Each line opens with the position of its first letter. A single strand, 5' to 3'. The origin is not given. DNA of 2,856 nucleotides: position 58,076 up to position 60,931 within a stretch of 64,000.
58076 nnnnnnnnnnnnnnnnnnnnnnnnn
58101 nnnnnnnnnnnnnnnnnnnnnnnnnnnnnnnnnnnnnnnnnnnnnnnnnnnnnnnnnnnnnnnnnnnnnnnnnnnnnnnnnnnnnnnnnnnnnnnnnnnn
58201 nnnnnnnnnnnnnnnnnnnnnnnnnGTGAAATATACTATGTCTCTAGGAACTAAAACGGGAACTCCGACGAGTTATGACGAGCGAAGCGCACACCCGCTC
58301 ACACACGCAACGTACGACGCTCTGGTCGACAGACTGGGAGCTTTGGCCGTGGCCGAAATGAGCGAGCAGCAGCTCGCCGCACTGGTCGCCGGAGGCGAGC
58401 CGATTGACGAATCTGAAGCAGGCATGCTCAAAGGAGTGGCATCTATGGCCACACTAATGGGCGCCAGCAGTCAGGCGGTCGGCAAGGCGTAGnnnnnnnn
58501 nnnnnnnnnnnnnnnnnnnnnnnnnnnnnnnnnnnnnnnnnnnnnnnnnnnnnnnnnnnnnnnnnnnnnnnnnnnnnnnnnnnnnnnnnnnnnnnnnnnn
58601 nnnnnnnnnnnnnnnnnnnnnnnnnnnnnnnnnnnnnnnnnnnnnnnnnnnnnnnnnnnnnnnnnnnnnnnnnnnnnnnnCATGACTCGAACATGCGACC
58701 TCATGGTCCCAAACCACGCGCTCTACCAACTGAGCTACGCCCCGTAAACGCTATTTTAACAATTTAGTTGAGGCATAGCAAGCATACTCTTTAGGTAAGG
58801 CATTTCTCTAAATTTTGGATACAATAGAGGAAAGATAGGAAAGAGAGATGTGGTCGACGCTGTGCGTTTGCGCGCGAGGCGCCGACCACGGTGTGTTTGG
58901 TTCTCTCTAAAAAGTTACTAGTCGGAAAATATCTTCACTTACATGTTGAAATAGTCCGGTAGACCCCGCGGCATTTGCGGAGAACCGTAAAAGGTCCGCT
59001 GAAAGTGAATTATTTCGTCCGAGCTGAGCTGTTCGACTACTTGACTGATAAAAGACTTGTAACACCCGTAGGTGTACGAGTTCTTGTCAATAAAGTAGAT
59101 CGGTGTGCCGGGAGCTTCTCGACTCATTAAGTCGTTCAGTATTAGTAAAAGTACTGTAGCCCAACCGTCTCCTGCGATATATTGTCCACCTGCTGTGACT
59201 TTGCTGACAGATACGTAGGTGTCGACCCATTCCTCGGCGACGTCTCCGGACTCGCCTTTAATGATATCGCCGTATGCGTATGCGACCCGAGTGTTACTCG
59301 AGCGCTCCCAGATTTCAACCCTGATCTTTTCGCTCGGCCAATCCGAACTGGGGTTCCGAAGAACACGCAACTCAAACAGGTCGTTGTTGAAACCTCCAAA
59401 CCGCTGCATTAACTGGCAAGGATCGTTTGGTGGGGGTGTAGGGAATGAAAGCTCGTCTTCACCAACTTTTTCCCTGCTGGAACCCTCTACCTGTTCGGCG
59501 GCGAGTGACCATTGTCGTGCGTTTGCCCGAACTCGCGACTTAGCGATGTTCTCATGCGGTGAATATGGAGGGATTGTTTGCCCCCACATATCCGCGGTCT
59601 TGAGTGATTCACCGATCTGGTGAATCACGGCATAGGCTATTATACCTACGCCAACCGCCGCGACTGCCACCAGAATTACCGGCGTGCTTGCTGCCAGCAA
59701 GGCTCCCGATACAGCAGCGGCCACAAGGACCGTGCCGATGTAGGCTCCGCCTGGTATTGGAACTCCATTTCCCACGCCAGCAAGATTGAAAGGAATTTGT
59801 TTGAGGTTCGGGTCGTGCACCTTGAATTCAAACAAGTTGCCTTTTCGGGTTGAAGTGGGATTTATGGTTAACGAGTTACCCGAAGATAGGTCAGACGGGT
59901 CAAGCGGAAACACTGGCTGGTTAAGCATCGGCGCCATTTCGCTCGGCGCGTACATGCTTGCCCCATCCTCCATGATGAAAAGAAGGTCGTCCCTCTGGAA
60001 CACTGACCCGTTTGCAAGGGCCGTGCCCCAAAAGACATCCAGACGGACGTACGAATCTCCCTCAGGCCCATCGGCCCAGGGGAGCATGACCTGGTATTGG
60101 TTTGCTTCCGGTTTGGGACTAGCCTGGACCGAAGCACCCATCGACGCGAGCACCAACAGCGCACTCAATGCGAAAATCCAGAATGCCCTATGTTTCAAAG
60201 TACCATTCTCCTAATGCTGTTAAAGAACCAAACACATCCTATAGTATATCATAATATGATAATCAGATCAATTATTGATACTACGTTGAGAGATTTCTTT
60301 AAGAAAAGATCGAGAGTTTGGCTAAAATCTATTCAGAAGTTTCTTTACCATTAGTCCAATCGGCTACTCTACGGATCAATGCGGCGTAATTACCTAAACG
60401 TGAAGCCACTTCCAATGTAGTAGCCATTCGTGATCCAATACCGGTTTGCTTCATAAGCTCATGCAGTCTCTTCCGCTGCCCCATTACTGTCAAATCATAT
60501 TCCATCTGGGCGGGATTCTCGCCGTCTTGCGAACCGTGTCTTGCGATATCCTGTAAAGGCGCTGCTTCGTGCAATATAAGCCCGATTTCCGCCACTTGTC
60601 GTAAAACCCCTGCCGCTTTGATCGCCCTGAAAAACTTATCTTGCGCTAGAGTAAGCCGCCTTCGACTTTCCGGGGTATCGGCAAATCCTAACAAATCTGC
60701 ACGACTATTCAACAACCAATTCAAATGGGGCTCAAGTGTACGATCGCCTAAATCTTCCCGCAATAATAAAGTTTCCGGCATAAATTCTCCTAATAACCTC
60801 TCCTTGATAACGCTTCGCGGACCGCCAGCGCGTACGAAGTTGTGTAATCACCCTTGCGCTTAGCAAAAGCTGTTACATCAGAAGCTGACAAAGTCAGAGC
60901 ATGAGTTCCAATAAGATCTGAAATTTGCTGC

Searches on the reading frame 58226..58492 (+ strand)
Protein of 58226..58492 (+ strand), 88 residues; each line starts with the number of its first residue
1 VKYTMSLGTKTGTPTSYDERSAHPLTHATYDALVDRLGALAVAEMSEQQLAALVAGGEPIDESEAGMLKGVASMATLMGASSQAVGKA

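Call 63: search_protein_families(library=pfam, proteins=[window:58226-58492:+], max_evalue=0.1)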
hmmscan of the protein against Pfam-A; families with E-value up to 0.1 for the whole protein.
window:58226-58492:+ (88 aa): 0 families

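Call 86: find_encoding_contigs(protein=window:58238-58492:+, flank=3000, max_places=10)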
Protein window:58238-58492:+ (84 aa): 1 contig read that carries it; 1 place shown.
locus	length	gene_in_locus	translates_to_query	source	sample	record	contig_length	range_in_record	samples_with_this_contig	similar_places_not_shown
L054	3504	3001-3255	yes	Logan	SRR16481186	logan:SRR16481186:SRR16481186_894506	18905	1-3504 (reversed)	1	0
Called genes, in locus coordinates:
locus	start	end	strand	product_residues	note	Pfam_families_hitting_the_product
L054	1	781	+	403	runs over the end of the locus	PF22807:TrAA12, PF07995:GSDH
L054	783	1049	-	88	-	-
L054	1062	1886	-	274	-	PF00730:HhH-GPD, PF00633:HHH (weak)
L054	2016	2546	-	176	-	PF10805:DUF2730 (faint), PF05701:WEMBL (weak), PF06103:DUF948 (weak), PF06009: (weak)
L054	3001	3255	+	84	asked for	-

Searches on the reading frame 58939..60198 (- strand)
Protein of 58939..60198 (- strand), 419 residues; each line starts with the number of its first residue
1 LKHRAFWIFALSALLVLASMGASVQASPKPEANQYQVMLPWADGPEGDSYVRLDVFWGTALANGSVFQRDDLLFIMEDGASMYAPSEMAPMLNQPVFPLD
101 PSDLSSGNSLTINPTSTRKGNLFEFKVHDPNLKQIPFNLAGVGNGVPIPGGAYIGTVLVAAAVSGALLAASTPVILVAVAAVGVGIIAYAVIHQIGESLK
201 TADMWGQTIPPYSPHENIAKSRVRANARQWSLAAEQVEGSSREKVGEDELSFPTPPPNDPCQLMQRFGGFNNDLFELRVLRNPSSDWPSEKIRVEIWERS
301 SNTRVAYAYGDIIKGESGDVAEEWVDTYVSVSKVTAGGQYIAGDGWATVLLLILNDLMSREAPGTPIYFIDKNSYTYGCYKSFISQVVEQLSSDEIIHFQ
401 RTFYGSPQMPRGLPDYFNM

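Call 63: search_protein_families(library=pfam, proteins=[window:58939-60198:-], max_evalue=0.1)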
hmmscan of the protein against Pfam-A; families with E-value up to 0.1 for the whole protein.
window:58939-60198:- (419 aa): 0 families

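Call 87: find_encoding_contigs(protein=window:58939-60198:-, flank=3000, max_places=10)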
Protein window:58939-60198:- (419 aa): 2 contigs read that carry it; 2 places shown.
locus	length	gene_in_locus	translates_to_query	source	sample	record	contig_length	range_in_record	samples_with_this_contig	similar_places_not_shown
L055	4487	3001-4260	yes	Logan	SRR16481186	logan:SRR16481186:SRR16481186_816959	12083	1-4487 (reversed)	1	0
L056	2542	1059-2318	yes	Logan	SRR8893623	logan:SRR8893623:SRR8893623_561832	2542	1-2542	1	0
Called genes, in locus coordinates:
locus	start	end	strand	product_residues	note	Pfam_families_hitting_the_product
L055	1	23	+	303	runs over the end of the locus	PF03446:NAD_binding_2, PF00393:6PGD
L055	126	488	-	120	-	-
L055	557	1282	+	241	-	PF03734:YkuD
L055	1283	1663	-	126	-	-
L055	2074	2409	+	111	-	-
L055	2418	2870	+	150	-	-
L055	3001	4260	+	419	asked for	-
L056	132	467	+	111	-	-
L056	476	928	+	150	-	-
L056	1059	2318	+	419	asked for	-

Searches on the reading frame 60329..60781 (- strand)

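Call 63: search_protein_families(library=pfam, proteins=[window:60329-60781:-], max_evalue=0.1)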
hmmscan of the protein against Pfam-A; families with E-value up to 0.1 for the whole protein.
window:60329-60781:- (150 aa): 1 family
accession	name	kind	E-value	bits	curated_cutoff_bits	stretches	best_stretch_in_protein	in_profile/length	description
PF25073.1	DUF7797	-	0.096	12.9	27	0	56-76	13-33/60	Domain of unknown function (DUF7797)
